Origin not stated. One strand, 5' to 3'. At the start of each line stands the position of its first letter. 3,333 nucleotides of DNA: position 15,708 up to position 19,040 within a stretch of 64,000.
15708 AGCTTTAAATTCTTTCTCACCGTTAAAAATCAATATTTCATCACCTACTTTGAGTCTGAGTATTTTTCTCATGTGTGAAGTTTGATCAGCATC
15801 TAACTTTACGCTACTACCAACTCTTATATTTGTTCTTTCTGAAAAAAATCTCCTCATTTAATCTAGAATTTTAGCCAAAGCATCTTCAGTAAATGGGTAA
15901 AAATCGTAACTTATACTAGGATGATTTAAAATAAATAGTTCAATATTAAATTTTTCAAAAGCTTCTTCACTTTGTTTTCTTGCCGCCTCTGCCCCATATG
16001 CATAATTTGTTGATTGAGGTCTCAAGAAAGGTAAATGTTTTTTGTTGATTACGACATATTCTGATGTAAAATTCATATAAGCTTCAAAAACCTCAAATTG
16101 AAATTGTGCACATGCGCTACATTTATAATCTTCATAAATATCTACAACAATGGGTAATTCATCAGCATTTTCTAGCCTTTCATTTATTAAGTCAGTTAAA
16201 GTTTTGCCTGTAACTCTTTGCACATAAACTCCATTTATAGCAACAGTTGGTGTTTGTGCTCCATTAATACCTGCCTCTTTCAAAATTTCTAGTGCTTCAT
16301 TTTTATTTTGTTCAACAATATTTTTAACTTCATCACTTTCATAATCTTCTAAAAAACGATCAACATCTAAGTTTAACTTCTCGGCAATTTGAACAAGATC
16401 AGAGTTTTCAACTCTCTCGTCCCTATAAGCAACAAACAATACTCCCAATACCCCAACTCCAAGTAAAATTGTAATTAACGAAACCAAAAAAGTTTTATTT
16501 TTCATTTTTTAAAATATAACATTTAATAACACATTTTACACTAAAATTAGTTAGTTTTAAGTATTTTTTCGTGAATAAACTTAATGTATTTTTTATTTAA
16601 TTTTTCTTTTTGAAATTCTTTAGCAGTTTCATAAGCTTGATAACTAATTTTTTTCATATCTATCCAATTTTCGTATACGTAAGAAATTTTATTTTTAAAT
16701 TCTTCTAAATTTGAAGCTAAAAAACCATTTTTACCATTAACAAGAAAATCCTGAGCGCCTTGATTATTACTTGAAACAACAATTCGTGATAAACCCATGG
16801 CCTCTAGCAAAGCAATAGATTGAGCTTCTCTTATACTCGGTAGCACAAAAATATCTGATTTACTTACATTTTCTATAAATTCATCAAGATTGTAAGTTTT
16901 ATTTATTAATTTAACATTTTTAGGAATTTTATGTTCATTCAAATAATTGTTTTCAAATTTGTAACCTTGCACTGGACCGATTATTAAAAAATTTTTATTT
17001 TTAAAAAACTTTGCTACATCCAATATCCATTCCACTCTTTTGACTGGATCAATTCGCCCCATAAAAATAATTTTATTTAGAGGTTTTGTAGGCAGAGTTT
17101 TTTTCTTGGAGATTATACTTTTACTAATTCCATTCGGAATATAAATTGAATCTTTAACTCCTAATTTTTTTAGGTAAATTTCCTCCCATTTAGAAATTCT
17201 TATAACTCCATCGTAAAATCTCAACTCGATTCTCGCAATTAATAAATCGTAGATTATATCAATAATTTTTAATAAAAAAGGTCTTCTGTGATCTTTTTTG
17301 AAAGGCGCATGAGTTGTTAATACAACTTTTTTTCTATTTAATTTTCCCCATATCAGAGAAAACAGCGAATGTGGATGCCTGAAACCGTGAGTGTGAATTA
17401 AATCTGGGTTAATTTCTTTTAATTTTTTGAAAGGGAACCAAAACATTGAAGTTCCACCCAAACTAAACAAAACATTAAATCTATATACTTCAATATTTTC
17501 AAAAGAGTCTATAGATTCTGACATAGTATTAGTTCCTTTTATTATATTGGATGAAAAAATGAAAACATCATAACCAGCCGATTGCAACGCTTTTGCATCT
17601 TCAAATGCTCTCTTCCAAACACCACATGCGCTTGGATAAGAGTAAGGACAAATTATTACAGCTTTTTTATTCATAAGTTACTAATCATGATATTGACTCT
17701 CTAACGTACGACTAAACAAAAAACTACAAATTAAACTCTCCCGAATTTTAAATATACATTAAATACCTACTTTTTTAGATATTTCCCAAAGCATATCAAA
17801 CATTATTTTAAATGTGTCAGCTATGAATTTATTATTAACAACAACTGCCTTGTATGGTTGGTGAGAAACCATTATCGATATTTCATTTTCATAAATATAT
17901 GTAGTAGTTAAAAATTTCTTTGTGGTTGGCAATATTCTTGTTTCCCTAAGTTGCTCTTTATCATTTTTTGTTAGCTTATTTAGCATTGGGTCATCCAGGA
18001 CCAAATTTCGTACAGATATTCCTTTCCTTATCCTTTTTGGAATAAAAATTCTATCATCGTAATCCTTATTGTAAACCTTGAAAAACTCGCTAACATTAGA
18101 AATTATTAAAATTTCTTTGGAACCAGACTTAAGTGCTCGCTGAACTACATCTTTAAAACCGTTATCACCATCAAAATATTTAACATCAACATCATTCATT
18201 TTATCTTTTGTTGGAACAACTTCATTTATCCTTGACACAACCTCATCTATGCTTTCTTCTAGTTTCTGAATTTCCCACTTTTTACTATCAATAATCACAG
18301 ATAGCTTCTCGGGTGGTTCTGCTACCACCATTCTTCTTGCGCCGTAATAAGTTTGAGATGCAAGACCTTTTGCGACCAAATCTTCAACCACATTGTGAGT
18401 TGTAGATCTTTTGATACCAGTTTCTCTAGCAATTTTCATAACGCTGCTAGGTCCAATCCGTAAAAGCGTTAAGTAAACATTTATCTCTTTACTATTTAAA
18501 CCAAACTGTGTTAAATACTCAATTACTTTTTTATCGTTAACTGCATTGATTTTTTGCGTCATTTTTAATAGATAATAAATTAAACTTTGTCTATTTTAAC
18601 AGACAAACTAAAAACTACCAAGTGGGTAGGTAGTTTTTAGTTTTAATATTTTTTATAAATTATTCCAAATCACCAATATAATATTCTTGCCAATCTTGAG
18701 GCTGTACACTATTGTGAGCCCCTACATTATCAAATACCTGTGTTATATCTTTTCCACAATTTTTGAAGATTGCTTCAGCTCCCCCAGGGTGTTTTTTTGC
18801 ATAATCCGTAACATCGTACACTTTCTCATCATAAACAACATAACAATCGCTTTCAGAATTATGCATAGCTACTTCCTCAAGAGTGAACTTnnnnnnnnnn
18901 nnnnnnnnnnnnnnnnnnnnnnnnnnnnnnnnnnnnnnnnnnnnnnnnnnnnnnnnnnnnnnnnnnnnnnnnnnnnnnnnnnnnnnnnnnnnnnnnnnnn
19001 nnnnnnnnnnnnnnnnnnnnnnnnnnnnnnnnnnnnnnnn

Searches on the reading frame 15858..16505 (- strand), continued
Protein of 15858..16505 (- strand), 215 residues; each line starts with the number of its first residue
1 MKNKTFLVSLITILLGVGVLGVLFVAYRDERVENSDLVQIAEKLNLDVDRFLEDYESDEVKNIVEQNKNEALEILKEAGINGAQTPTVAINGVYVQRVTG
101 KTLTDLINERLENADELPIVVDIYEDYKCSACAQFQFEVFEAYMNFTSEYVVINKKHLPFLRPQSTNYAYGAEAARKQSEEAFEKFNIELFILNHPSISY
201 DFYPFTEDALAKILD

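Call 91: search_solved_structures(query=A4, max_evalue=1, show_alignments=3)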
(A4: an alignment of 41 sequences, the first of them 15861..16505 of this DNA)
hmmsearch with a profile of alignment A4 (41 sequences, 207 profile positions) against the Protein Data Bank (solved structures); distinct sequences matched with E-value up to 1: 150 (the best 60 are shown).
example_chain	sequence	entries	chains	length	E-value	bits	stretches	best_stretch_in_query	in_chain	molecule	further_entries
3gyk_A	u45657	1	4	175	8e-23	84.2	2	115-185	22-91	27kDa outer membrane protein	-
4pwp_A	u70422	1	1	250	1.1e-20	77.2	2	114-192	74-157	DsbA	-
4pwo_A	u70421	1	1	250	1.2e-20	77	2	114-192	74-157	DsbA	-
7unn_A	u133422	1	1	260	1.6e-20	76.6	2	115-192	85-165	Thioredoxin domain-containing protein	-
7uno_A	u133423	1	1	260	4.6e-18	68.6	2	115-192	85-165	Thioredoxin domain-containing protein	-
3eu3_A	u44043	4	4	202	1.2e-16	63.9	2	113-194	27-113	BdbD | Disulfide bond formation protein D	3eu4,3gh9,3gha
3bd2_A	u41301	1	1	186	3.8e-16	62.3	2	109-196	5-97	Disulfide bond protein A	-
3bci_A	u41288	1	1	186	4.4e-16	62.2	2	109-196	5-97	Disulfide bond protein A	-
7rgv_A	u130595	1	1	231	4.8e-16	62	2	114-188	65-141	Thioredoxin domain-containing protein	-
3bck_A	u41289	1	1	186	1.1e-14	57.6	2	109-196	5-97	Disulfide bond protein A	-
1bed_A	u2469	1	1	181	5.4e-14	55.3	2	116-192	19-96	DSBA OXIDOREDUCTASE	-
4dvc_A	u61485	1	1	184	5.6e-14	55.3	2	115-190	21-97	Thiol:disulfide interchange protein DsbA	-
2ijy_A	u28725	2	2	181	6.6e-14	55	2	116-190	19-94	Thiol:disulfide interchange protein dsbA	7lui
6nen_A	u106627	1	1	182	9.4e-12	48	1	108-193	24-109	Copper resistance protein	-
4k2d_A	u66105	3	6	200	9.6e-12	48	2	115-193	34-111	Thiol:disulfide interchange protein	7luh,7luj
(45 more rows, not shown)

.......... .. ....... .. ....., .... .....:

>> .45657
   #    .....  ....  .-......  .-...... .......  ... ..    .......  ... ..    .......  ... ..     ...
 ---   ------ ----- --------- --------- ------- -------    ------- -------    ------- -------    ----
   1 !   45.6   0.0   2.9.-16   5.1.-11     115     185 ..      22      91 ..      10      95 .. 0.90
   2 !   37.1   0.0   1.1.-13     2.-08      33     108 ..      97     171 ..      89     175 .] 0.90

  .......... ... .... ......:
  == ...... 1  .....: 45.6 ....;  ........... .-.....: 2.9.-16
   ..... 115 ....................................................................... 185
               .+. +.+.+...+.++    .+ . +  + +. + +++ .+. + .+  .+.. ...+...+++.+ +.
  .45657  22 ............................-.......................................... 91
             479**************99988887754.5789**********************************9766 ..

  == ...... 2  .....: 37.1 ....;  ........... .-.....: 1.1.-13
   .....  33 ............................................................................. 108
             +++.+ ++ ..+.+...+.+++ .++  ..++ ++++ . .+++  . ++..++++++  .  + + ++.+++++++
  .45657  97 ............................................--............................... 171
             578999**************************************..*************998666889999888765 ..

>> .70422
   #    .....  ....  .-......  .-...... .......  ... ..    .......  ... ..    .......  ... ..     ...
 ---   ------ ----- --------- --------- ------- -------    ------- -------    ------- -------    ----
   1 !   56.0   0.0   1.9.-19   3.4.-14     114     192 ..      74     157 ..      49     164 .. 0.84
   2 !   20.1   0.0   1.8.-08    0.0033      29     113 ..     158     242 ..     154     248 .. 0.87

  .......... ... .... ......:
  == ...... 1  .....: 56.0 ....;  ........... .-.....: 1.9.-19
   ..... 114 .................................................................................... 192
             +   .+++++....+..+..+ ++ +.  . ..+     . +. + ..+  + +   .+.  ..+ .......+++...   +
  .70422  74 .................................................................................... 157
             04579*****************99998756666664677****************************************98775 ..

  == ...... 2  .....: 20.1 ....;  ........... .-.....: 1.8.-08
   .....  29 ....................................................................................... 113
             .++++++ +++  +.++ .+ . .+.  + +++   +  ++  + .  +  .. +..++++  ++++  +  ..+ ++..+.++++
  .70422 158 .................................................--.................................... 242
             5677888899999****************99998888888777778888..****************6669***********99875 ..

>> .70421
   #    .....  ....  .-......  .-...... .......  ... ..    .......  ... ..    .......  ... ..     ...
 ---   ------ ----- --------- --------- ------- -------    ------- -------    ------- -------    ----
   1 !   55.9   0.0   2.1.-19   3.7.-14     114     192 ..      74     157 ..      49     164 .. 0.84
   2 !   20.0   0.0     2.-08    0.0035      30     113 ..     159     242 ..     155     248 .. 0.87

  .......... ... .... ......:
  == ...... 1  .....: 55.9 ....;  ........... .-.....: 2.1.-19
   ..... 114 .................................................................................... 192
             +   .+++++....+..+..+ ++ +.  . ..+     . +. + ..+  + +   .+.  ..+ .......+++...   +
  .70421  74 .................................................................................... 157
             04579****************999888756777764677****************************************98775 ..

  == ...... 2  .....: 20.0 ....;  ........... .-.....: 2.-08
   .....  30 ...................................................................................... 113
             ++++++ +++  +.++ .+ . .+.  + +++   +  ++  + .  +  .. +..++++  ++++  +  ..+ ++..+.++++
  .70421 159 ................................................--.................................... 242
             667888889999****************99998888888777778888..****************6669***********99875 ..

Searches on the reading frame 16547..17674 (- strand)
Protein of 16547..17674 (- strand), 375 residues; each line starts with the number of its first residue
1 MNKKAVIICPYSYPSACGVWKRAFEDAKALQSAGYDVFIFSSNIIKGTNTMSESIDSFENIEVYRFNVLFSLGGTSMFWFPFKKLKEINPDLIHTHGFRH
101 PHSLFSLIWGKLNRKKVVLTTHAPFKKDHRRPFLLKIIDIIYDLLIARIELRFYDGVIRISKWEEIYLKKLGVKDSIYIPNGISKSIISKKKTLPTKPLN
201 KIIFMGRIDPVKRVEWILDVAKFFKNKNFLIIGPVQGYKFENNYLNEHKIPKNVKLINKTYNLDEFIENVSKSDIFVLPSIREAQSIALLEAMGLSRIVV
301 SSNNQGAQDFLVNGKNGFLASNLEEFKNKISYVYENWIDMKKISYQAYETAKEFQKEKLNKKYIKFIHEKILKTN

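Call 3: search_protein_families(library=pfam, proteins=[window:16547-17674:-], max_evalue=0.01)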
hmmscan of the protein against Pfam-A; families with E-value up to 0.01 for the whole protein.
window:16547-17674:- (375 aa): 6 families
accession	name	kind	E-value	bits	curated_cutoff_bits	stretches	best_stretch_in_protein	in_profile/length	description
PF00534.26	Glycos_transf_1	-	9.8e-24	84.2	26.4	1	190-349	6-171/172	Glycosyl transferases group 1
PF13692.12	Glyco_trans_1_4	-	5.5e-20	72.5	27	1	201-336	3-142/142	Glycosyl transferases group 1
PF13439.12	Glyco_transf_4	-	3e-15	57.1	28.5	1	18-183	3-166/170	Glycosyltransferase Family 4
PF13579.12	Glyco_trans_4_4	-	9.9e-07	29.7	29.7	1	18-182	2-158/158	Glycosyl transferase 4-like domain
PF13477.12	Glyco_trans_4_2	-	9e-05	23.1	23.4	1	27-135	17-122/139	Glycosyl transferase 4-like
PF13524.12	Glyco_trans_1_2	-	9.7e-05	22.8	25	1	215-351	3-129/144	Glycosyl transferase-like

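Call 4: search_protein_families(library=ncbifam, proteins=[window:16547-17674:-], max_evalue=0.01)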
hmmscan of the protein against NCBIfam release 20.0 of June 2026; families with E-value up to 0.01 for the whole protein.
window:16547-17674:- (375 aa): 20 families
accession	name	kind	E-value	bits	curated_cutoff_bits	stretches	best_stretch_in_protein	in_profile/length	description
TIGR03999.1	thiol_BshA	equivalog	1.3e-15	57.2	273.7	1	201-368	201-371/375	N-acetyl-alpha-D-glucosaminyl L-malate synthase BshA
NF046085.1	XrtY_assoc_Gly1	equivalog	1.7e-13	50.2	400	1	83-369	90-383/387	XrtY-associated glycosyltransferase XYAG1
NF038255.1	exopoly_VpsD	equivalog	2.3e-10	39.9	300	1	83-301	95-311/381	VpsD family glycosyltransferase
NF053513.1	Gtran_IagA_BgsA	equivalog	8.3e-10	38.2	460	1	100-366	53-327/333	LTA glycolipid anchor biosynthesis glycosyltransferase, IagA/BgsA family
TIGR02149.1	glgA_Coryne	subfamily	1.1e-09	37.9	302.4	1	196-328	203-339/391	glycogen synthase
NF041876.1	EPS_EpsE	equivalog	1.7e-09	37.4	400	1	202-348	217-373/389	exopolysaccharide biosynthesis GT4 family glycosyltransferase EpsE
NF038295.1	EPS_HpsP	equivalog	1e-08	34.6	550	1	169-365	170-382/388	hormogonium polysaccharide biosynthesis glycosyltransferase HpsP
TIGR03088.1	stp2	hypoth_equivalog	2.1e-08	33.6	409.05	1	172-365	168-368/374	TIGR03088 family PEP-CTERM/XrtA system glycosyltransferase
NF053787.1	GlcN_PG_synth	equivalog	3.2e-08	32.8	480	1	164-349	164-337/361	N-acetylglucosaminyl phosphatidylglycerol synthase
NF047684.1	TeichurnBiosyTuaC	equivalog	7.3e-08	31.7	550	1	171-368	192-386/391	teichuronic acid biosynthesis protein TuaC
NF038229.1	Glyco4_Geo_Pelo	equivalog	2e-07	30.4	400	1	206-366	168-332/338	GPMC system family 4 glycosyltransferase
NF049988.1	MGlcDAGSynMgs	equivalog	1.1e-06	28.3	400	1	215-373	233-390/398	alpha-monoglucosyldiacylglycerol synthase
TIGR04157.1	glyco_rSAM_CFB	subfamily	1.9e-06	27.1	400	1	172-363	191-393/406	TIGR04157 family glycosyltransferase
NF049987.1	DaglGlyslTfaseDgs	equivalog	4.5e-06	25.8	500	1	204-374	163-330/332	processive diacylglycerol alpha-glucosyltransferase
NF041139.1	TreT_Thcocales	equivalog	0.00011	21.2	775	1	272-367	313-409/412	trehalose synthase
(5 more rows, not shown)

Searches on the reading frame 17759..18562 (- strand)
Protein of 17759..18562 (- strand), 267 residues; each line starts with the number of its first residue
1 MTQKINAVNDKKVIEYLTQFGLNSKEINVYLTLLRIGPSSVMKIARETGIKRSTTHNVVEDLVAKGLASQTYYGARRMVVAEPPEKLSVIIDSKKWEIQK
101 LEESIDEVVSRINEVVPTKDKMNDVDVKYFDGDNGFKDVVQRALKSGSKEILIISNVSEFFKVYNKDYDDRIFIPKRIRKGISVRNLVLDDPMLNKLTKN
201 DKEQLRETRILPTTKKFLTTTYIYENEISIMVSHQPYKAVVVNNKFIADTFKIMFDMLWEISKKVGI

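Call 3: search_protein_families(library=pfam, proteins=[window:17759-18562:-], max_evalue=0.01)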
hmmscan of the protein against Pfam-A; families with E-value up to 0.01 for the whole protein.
window:17759-18562:- (267 aa): 6 families
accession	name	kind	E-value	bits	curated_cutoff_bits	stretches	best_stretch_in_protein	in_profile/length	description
PF01978.25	TrmB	-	1.4e-11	44.6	25.6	1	17-72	1-56/68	Sugar-specific transcriptional regulator TrmB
PF12802.13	MarR_2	-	2.4e-05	24.8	27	1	31-68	12-50/61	MarR family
PF09339.16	HTH_IclR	-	9.9e-05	22.5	22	1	39-70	19-50/52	IclR helix-turn-helix domain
PF02796.21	HTH_7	-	0.0025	18.4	23.8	1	22-54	6-37/45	Helix-turn-helix domain of resolvase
PF13730.12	HTH_36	-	0.0042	17.3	25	0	21-67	2-54/55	Helix-turn-helix domain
PF13551.12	HTH_29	-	0.0043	17.5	28.1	1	39-69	13-43/64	Winged helix-turn helix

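Call 4: search_protein_families(library=ncbifam, proteins=[window:17759-18562:-], max_evalue=0.01)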
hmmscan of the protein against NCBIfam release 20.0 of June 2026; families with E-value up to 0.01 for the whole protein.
window:17759-18562:- (267 aa): 6 families
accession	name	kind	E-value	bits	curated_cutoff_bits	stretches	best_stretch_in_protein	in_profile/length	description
NF047390.1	TransRegTrmBL1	equivalog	1.6e-09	37.2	650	1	10-167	3-152/341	HTH-type sugar sensing transcriptional regulator TrmBL1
NF040851.1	tran_reg_TrmB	equivalog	2.8e-07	30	600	1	11-167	5-150/338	HTH-type sugar-sensing transcriptional regulator TrmB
TIGR01884.1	cas_HTH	subfamily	5e-06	26.1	60.2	1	19-71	137-189/202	CRISPR-associated CARF protein Csa3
NF053606.1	Sta1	subfamily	0.00032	20.8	80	1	19-70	15-66/100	Sta1 family transcriptional regulator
NF040939.2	trans_reg_lrs14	equivalog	0.0019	18.2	90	1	11-70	10-68/103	Lrs14 family HTH-type transcriptional regulator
NF047392.1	TransRegTrmBHalo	equivalog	0.0083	15.2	500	0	17-103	13-99/349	HTH-type sugar sensing transcriptional regulator TrmB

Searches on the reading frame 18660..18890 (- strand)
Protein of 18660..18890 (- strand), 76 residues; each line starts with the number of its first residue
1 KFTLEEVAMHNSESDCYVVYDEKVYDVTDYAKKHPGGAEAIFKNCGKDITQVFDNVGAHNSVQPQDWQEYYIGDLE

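Call 18: find_related_loci(query=A2, collection=genome_contigs, flank=8000)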
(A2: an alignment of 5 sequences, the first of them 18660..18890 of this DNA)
Query A2 (76 aa) in genome_contigs; peptide patterns used: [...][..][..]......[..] (x = any residue, [..] = any of these).
19 stretches matched a pattern; 2 encode a relative of the query (tblastn E <= 1e-3); 2 distinct loci.
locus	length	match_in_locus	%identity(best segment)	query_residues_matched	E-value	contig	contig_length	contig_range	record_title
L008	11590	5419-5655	41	1-76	4e-19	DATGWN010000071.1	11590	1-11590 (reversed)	MAG TPA_asm: Acidobacteriota bacterium isolate SMAG_U10583 k141_142980, whole genome shotgun sequence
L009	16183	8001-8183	44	6-66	3e-16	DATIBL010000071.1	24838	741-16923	MAG TPA_asm: Candidatus Paceibacterota bacterium isolate SMAG_U16289 k141_2262765, whole genome shotgun sequence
